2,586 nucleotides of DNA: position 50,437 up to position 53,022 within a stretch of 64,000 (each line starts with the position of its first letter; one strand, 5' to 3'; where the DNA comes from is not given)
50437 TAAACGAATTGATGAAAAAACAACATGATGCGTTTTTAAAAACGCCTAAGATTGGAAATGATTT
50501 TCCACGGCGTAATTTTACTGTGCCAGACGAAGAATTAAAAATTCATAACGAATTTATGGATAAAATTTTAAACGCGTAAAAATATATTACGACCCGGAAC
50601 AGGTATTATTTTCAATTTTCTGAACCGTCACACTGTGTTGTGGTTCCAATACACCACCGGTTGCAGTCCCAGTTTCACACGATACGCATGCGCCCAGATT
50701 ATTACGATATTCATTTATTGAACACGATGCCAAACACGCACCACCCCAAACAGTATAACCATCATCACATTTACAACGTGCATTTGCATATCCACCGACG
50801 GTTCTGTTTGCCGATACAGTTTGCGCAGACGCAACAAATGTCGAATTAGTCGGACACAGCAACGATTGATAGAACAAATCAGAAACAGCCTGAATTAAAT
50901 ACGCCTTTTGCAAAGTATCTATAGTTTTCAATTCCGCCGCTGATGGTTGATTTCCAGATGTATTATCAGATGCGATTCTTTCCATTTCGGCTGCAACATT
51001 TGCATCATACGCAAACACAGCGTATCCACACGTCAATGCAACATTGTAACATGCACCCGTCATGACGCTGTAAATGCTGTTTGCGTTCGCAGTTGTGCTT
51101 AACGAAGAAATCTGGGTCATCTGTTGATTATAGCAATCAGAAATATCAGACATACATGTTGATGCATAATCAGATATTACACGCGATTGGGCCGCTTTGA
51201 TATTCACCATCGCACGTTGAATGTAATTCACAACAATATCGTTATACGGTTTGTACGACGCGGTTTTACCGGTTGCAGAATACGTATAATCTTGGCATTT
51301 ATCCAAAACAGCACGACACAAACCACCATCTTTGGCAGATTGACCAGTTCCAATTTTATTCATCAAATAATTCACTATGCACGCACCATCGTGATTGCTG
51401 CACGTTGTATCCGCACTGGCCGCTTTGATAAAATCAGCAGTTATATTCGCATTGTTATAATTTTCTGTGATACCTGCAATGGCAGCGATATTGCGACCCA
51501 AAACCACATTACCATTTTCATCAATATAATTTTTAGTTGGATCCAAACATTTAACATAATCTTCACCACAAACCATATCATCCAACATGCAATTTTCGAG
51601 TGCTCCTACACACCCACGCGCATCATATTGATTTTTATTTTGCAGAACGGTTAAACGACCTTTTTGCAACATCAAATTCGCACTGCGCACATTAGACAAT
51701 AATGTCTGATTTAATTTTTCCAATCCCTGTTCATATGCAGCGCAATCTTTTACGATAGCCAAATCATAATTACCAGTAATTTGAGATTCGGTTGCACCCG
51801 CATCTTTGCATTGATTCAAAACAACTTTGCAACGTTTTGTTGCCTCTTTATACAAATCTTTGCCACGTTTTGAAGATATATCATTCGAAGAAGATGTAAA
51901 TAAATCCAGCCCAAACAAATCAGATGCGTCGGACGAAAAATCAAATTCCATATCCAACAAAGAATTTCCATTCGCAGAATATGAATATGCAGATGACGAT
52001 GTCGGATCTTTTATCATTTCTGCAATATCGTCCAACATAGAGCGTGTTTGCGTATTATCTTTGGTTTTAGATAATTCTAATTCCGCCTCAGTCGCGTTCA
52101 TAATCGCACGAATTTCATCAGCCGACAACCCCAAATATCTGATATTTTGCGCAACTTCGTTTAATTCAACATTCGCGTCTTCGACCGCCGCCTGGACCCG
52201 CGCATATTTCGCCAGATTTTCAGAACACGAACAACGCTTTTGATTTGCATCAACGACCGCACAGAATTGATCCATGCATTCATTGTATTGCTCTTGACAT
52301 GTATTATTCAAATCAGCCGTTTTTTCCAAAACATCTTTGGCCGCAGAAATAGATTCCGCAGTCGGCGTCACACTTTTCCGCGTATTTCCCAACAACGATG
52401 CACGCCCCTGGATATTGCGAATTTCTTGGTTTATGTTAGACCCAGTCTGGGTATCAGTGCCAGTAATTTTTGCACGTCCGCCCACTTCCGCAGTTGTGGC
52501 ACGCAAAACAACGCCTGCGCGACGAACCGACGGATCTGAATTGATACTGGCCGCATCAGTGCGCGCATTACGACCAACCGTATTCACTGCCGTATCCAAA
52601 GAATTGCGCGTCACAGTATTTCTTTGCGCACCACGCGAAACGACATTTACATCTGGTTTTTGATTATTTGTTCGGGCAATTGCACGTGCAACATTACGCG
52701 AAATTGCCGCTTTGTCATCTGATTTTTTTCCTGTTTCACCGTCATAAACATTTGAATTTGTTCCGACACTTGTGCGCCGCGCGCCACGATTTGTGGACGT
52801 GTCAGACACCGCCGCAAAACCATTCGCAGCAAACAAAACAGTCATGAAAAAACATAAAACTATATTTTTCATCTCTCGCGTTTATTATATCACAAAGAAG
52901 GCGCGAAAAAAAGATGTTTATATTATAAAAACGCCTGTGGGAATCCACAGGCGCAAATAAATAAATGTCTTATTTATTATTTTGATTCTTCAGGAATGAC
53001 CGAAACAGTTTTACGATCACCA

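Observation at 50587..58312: Three similar-sized paralogous Cys-rich secreted proteins bracketing rplU-rpmA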

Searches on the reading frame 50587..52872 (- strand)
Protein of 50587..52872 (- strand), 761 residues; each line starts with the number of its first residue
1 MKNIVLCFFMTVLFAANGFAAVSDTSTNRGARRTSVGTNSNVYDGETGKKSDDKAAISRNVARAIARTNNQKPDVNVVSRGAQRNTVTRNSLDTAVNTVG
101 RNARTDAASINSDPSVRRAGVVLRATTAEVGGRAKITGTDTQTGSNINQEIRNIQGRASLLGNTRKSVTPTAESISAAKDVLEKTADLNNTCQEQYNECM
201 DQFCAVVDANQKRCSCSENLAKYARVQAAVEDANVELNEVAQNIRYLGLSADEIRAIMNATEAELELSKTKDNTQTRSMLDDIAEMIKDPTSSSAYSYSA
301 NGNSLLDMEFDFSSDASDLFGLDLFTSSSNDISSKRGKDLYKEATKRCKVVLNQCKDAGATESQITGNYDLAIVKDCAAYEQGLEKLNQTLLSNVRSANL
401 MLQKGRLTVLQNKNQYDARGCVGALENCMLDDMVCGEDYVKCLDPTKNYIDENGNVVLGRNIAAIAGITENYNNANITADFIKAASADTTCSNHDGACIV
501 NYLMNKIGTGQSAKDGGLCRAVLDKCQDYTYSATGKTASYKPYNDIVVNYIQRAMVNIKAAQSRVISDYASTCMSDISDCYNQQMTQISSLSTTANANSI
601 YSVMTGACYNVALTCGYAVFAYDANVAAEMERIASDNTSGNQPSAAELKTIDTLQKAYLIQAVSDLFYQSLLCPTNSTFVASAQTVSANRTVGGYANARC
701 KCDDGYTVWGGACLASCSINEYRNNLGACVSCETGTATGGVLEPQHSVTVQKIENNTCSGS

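Call 3: search_protein_families(library=pfam, proteins=[window:50587-52872:-], max_evalue=1)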
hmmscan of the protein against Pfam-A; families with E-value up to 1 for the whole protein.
window:50587-52872:- (761 aa): 3 families
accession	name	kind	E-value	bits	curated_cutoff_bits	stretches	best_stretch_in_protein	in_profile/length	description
PF24668.1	KH_Vigilin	-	0.055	13.4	27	1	254-275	4-25/50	Vigilin KH domain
PF13707.11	RloB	-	0.062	13.9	31.5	1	150-227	21-89/195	RloB-like protein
PF14670.12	FXa_inhibition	-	0.34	11.6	33.4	0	192-218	1-25/36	Coagulation Factor Xa inhibitory site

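Call 4: search_protein_families(library=ncbifam, proteins=[window:50587-52872:-], max_evalue=1)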
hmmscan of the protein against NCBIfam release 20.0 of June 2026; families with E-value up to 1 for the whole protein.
window:50587-52872:- (761 aa): 1 family
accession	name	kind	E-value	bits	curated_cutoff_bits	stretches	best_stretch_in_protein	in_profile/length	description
NF004911.0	PRK06267.1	equivalog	0.0053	16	305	1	391-486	102-195/351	hypothetical protein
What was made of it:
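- On Chlamydial OmcB / DUF11 cysteine-rich envelope proteins: No Pfam or NCBIfam hit (calls 3, 4).
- Closest known: Bacterial fibrous adhesins. Different: There is no YadA-type anchor, LPXTG motif, beta-barrel or passenger domain (calls 3, 4).
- No catalytic domain was found (calls 3, 4). The proteins are large, acidic and helical, and no known metal-binding domain was detected (calls 3, 4).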

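Call 8: find_encoding_contigs(protein=window:50587-52872:-, flank=10000, max_places=6)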
Protein window:50587-52872:- (761 aa): no gene with exactly this product is on record in the collection.

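Call 9: find_homologous_proteins(query=window:50587-52872:-, max_evalue=0.001)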
Query window:50587-52872:- (761 aa): 1001 proteins with E <= 0.001 among 8000 candidates; the best 120 are listed.
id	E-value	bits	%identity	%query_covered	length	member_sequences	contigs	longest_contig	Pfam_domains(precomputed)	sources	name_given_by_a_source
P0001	0.0e+0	1640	100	99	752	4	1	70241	-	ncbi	-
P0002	0.0e+0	1534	93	99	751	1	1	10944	-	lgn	-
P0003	0.0e+0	1221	74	100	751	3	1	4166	-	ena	-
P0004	0.0e+0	1203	72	100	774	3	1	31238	-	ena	-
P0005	0.0e+0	1159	66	98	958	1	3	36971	-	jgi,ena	-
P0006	0.0e+0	1133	67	100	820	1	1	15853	-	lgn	-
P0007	0.0e+0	1118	69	95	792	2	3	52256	-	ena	-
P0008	0.0e+0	1116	66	97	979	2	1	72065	-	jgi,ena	-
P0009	0.0e+0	1105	66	97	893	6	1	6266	-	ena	-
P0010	0.0e+0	1093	64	99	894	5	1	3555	-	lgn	-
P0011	0.0e+0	1069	69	94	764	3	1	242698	-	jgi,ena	-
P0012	0.0e+0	1065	65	100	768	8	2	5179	-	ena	-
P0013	0.0e+0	1062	65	100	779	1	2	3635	-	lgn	-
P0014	0.0e+0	1053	63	99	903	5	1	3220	-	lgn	-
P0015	0.0e+0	1027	63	100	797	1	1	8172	-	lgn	-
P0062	5.0e-277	939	62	94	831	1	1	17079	PF27023.1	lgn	-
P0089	2.8e-272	924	62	96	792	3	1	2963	PF27023.1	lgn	-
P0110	9.9e-269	912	60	99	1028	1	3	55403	-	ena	-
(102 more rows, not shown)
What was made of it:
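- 50587..52872 (-): P1 gene (761 aa): exported, 29 Cys. Family A1. At least 1001 homologous clusters at 56-93% identity (call 9).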

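Call 24: search_solved_structures(query=A1, max_evalue=1)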
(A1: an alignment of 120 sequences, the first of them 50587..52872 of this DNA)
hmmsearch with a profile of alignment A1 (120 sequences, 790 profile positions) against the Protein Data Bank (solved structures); distinct sequences matched with E-value up to 1: 2.
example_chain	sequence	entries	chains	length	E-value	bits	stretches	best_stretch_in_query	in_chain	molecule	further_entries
1to3_A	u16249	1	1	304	0.73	11.3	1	572-615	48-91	Putative aldolase yihT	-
7ag7_A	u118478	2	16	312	0.75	11.3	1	572-615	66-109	Sulfofructosephosphate aldolase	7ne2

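Call 38: predict_structure(alignment_id=A1)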
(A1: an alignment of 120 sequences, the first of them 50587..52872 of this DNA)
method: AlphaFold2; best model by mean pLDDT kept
length: 761 residues; sequences in the alignment: 120
mean_pLDDT: 69.2   pTM: 0.50
mean pLDDT of the five models: 69.2, 66.5, 65.4, 63.9, 61.3
residues with pLDDT >= 90: 207; 70-90: 223; 50-70: 139; < 50: 192
segments of 3 or more residues with pLDDT < 50: 16-104, 120-135, 141-167, 212-214, 262-265, 271-273, 293-332
pLDDT, mean of each block of 10 residues (from residue 1): 65 49 31 33 35 33 30 32 32 44 48 52 36 46 44 41 43 71 72 77 66 51 71 76 58 53 49 52 60 41 33 40 36 57 75 77 69 71 76 76 63 77 92 89 91 90 90 91 92 92 91 80 85 83 90 94 93 93 78 69 91 94 92 94 92 94 90 91 91 92 94 91 90 81 74 82 57
secondary structure, 60 per line:
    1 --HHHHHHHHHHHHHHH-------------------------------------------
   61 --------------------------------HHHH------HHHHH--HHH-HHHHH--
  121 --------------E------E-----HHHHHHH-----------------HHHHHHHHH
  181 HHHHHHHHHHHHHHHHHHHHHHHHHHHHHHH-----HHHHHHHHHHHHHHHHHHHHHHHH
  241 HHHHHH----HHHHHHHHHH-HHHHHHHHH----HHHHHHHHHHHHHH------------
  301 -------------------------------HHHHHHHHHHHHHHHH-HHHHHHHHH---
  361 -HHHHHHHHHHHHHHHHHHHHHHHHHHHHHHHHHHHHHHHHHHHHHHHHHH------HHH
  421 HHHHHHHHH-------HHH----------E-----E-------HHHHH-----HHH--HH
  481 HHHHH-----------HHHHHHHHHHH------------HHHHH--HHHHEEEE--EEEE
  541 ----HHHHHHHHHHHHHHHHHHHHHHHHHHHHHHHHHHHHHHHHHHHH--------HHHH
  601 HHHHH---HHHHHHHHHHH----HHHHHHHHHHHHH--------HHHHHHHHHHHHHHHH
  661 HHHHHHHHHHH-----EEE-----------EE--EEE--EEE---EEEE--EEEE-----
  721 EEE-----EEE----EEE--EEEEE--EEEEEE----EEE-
elements in order (helices of 4 or more, strands of 3 or more residues): H3-17 H93-96 H103-107 H114-118 H148-154 H172-211 H217-246 H251-260 H262-270 H275-288 H332-347 H349-357 H362-411 H418-429 H464-468 H479-485 H497-507 H520-524 H527-530 E531-534 E537-540 H545-588 H597-605 H609-619 H624-636 H645-671 E677-679 E695-697 E700-702 E706-709 E712-715 E721-723 E729-731 E736-738 E741-745 E748-753 E758-760
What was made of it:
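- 52363..52806 (-): P1 Arg-rich region, predicted disordered (residues 23-170). Arg positions are conserved. pLDDT below 50 over most of it: 16-104, 120-135 and 141-167 (call 38).
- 52003..52335 (-): P1 copy of the shared Cys-helix domain (residues 180-290; C192-x6-C199-x4-C204-x9-C214-x-C216 plus helices). AF2 places it in helices 172-211 and 217-246 (call 38).
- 51013..52002 (-): P1 conserved core (residues 291-620): a low-confidence linker (293-332), then helices with repeated C-x6-C pairs (348/355, 421/428/435/442, 491/498, 519/526, 573/580, 608/615). AF2 pLDDT is mostly 80-94 from residue 420, with a dip to 69-78 around residues 581-600 (call 38).
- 50590..51012 (-): P1 variable C-terminal region (residues 621-761): beta-rich Cys repeats (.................). 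Orthologues carry insertions or extensions of up to 171 aa. AF2 predicts strands at 677-760 (call 38).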

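Call 44: fold_search(model_id=the predicted structure, library=pdb)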
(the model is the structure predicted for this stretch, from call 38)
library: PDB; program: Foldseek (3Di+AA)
matches with E <= 10: 107; with E <= 0.001: 0
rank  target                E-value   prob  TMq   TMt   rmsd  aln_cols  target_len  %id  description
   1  6djl_C                4.7e-01  0.25  0.07  0.20  29.3       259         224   12  Crystal structure of the Rab11 GEF SH3BP5 bound to nucleotide free Rab11A (released 2018-09-26)
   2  6djl_E                5.5e-01  0.18  0.06  0.17  30.9       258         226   13  Crystal structure of the Rab11 GEF SH3BP5 bound to nucleotide free Rab11A (released 2018-09-26)
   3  7n6g_3W               6.0e-01  0.06  0.06  0.10  44.5       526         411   12  C1 of central pair (released 2022-05-18)
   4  4h5y                  6.9e-01  0.02  0.05  0.07  33.6       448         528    9  High-resolution crystal structure of Legionella pneumophila LidA (60-594) (released 2013-09-25)
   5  6ixf_A                1.0e+00  0.14  0.06  0.17  29.6       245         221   12  Crystal structure of SeMet apo SH3BP5 (P41) (released 2019-03-20)
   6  9qxu_A                1.2e+00  0.03  0.06  0.06  46.0       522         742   12  JetABC DNA loaded state monomer (open) (released 2025-10-01)
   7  8i7r_Ca               1.8e+00  0.09  0.06  0.16  39.7       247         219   14  In situ structure of axonemal doublet microtubules in mouse sperm with 48-nm repeat (released 2023-10-11)
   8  6ixf_B                2.0e+00  0.09  0.06  0.18  28.7       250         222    9  Crystal structure of SeMet apo SH3BP5 (P41) (released 2019-03-20)
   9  8wjo_A                2.0e+00  0.03  0.06  0.12  60.7       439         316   11  Cryo-EM structure of 8-subunit Smc5/6 arm region (released 2024-06-26)
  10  8tv0_A                2.1e+00  0.09  0.07  0.03  51.2       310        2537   12  XptA2 wild type (released 2023-09-27)
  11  5xei                  2.1e+00  0.07  0.07  0.09  49.0       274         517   11  Crystal structure of the Smc head domain with a coiled coil and joint derived from Pyrococcus yayanosii (released 2017-06-07)
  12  5c22_B                2.3e+00  0.10  0.07  0.16  39.3       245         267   14  Crystal structure of Zn-bound HlyD from E. coli (released 2016-02-17)
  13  5c22_C                2.3e+00  0.09  0.07  0.17  39.5       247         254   14  Crystal structure of Zn-bound HlyD from E. coli (released 2016-02-17)
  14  1cii                  2.4e+00  0.04  0.08  0.09  45.7       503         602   11  COLICIN IA (released 1998-01-14)
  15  7n6g_3M               2.4e+00  0.03  0.06  0.12  42.8       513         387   12  C1 of central pair (released 2022-05-18)
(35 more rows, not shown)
